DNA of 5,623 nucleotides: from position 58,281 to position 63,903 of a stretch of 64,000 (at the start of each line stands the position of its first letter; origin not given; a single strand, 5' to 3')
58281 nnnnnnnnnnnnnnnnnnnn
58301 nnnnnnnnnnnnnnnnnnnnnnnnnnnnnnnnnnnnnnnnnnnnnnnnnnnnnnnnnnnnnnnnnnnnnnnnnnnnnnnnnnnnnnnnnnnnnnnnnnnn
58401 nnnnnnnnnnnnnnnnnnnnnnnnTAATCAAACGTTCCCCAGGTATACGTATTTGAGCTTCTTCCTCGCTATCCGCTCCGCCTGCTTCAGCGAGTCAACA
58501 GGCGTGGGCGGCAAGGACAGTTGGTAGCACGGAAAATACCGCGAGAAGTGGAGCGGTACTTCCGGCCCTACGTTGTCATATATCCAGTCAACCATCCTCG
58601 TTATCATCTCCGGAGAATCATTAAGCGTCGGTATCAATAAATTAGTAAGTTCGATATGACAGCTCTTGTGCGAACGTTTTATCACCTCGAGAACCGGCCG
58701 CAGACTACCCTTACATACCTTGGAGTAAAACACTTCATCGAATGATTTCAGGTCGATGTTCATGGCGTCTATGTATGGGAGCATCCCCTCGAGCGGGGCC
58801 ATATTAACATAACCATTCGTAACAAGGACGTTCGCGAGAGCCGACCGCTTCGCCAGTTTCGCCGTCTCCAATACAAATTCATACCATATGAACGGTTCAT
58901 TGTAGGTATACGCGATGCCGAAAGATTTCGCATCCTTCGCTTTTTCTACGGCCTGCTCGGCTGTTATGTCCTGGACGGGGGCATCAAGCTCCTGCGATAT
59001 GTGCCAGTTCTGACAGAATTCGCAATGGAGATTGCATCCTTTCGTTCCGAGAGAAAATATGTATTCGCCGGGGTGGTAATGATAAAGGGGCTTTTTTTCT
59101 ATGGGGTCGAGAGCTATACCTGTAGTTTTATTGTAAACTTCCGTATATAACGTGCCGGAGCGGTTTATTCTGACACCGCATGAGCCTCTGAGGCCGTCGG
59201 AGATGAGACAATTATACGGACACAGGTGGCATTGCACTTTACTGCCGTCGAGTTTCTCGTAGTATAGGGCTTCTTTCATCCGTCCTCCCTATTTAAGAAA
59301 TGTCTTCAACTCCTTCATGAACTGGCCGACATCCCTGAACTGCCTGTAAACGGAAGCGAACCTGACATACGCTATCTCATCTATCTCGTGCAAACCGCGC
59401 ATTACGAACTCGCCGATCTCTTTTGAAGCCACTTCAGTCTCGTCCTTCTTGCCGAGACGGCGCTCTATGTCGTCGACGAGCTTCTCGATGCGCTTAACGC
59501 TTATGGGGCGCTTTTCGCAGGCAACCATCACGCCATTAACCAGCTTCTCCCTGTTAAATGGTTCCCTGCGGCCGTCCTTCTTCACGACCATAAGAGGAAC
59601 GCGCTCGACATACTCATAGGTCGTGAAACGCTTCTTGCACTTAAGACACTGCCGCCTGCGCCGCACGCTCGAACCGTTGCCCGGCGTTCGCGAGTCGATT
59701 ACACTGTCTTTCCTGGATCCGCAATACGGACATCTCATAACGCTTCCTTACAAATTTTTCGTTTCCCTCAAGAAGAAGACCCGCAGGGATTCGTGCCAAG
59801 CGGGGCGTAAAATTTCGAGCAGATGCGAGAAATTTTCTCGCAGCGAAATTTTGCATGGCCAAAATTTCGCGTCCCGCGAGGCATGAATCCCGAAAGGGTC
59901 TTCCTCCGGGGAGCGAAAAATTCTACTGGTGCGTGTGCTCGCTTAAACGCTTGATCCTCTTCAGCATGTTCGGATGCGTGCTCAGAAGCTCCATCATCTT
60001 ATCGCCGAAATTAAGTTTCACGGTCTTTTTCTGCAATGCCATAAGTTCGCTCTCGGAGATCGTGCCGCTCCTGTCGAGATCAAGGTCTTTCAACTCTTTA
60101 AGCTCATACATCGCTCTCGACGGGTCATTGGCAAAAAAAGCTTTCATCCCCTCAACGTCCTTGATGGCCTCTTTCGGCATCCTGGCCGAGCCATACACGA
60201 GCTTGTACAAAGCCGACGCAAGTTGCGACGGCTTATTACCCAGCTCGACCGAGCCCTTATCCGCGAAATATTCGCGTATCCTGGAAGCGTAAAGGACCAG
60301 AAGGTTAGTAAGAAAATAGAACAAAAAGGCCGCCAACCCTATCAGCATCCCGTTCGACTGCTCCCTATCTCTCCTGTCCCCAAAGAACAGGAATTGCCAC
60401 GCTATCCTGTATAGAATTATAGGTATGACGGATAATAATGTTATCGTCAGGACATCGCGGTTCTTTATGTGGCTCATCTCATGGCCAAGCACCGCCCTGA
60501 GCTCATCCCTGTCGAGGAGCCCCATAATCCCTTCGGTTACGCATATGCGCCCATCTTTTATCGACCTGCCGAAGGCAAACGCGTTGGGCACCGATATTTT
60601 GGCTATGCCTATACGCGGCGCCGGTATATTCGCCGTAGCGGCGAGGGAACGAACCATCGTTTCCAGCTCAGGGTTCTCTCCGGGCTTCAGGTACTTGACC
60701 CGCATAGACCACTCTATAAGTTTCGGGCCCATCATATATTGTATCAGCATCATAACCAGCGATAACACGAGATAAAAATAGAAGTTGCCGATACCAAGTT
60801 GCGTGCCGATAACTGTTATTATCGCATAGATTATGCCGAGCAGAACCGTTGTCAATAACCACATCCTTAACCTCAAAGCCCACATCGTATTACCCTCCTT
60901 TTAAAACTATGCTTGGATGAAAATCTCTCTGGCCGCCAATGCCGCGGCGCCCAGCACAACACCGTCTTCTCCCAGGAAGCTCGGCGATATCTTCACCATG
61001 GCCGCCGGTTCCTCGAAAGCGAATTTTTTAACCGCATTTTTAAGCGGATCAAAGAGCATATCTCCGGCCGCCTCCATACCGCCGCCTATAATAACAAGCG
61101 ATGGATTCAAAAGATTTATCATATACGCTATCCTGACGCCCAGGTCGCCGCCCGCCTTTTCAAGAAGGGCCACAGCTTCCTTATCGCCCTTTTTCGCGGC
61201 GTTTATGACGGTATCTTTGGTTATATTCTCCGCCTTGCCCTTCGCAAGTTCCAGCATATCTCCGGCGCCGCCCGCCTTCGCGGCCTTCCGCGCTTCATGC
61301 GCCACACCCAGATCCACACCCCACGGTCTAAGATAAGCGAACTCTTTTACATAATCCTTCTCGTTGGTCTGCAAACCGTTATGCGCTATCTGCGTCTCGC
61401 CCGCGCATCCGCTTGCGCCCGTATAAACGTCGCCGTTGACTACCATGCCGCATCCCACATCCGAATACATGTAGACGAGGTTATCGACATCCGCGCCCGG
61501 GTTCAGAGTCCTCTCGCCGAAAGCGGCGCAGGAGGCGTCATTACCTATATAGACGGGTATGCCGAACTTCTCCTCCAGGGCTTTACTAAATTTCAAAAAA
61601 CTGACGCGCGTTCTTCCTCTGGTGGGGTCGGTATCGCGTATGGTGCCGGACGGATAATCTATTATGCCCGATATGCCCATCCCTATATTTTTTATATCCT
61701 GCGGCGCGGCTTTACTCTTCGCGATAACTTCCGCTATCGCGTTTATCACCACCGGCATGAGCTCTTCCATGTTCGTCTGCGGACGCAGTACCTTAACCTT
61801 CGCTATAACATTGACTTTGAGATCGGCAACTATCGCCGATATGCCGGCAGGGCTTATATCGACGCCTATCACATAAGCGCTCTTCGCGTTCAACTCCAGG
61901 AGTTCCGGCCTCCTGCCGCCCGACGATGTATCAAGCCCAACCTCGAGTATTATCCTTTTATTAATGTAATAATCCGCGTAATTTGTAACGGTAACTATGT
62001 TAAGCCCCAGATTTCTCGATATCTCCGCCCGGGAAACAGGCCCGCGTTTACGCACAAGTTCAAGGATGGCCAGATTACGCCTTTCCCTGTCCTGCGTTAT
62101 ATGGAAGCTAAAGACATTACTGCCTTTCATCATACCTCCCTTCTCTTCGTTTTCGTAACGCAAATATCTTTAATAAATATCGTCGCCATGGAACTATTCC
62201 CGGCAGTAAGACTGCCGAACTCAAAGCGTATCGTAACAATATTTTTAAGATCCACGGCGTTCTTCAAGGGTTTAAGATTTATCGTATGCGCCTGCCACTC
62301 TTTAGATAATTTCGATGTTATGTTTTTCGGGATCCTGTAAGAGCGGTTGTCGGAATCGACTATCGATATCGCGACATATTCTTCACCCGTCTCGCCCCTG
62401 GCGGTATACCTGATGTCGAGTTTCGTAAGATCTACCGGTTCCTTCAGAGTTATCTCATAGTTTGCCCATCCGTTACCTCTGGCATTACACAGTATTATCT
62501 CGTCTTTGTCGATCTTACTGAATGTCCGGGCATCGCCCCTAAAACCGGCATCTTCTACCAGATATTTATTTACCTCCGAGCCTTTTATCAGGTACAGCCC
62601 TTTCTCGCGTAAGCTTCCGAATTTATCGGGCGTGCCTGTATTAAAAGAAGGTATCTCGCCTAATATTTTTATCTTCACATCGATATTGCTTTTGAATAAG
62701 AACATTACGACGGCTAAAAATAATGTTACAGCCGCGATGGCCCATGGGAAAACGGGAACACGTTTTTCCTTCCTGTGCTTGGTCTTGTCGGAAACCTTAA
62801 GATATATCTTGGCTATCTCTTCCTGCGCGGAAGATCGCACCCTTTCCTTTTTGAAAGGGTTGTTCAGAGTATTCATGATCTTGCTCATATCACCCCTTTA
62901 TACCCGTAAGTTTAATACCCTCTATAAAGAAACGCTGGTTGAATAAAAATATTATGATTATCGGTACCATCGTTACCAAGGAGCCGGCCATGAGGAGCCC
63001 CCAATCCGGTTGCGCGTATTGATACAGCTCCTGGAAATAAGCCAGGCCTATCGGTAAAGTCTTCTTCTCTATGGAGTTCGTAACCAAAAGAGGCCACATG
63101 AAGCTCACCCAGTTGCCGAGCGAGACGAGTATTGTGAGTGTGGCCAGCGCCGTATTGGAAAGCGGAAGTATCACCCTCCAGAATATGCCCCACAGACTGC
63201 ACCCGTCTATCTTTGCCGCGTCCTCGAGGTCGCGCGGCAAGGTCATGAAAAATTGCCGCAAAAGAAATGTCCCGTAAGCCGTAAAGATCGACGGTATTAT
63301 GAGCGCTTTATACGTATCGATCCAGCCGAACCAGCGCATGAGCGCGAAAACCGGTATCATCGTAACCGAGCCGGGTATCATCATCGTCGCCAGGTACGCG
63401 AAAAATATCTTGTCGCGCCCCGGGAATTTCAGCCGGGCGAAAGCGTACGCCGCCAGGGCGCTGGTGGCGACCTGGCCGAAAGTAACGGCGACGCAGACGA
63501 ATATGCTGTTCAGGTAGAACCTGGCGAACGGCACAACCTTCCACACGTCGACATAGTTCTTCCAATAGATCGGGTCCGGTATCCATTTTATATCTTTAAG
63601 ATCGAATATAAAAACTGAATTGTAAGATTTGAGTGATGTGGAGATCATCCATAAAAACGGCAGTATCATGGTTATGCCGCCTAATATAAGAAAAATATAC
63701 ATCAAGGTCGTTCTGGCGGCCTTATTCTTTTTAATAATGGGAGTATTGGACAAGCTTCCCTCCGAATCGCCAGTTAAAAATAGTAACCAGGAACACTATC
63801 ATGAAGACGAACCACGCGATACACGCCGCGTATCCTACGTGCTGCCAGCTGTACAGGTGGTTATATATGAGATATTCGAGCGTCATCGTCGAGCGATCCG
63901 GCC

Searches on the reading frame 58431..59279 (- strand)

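Call 69: search_protein_families(library=pfam, proteins=[window:58431-59279:-], max_evalue=0.000001)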
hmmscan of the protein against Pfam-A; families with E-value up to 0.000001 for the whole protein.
window:58431-59279:- (283 aa): 1 family
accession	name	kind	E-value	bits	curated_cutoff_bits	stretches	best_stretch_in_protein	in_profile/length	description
PF04055.27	Radical_SAM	-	1.8e-18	67.7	29.5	1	79-224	4-160/166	Radical SAM superfamily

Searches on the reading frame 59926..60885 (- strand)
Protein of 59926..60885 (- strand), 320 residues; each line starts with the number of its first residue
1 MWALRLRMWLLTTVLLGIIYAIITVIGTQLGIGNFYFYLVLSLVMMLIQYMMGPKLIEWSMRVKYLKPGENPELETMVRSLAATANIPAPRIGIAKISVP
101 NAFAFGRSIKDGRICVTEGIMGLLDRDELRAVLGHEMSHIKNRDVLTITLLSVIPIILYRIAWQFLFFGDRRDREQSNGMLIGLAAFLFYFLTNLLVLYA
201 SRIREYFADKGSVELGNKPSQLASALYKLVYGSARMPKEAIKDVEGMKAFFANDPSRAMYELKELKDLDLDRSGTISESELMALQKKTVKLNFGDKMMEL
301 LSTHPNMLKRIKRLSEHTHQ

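Call 69: search_protein_families(library=pfam, proteins=[window:59926-60885:-], max_evalue=0.000001)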
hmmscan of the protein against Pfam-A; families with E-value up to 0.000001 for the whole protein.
window:59926-60885:- (320 aa): 1 family
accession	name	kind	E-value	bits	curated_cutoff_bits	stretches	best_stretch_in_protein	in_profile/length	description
PF01435.24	Peptidase_M48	-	2.8e-40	138.6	20.3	1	70-316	3-184/186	Peptidase family M48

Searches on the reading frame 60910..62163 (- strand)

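Call 69: search_protein_families(library=pfam, proteins=[window:60910-62163:-], max_evalue=0.000001)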
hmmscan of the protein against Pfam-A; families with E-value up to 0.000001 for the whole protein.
window:60910-62163:- (418 aa): 1 family
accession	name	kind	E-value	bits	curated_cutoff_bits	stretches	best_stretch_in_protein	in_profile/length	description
PF00480.26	ROK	-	1.6e-42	146.5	22.9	2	99-257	2-155/294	ROK family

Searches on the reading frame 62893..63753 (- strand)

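Call 69: search_protein_families(library=pfam, proteins=[window:62893-63753:-], max_evalue=0.000001)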
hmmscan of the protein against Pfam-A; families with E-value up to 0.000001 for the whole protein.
window:62893-63753:- (287 aa): 1 family
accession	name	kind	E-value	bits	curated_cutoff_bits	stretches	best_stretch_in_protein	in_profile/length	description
PF00528.27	BPD_transp_1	-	1.6e-19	70.8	26.4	1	100-273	7-176/184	Binding-protein-dependent transport system inner membrane component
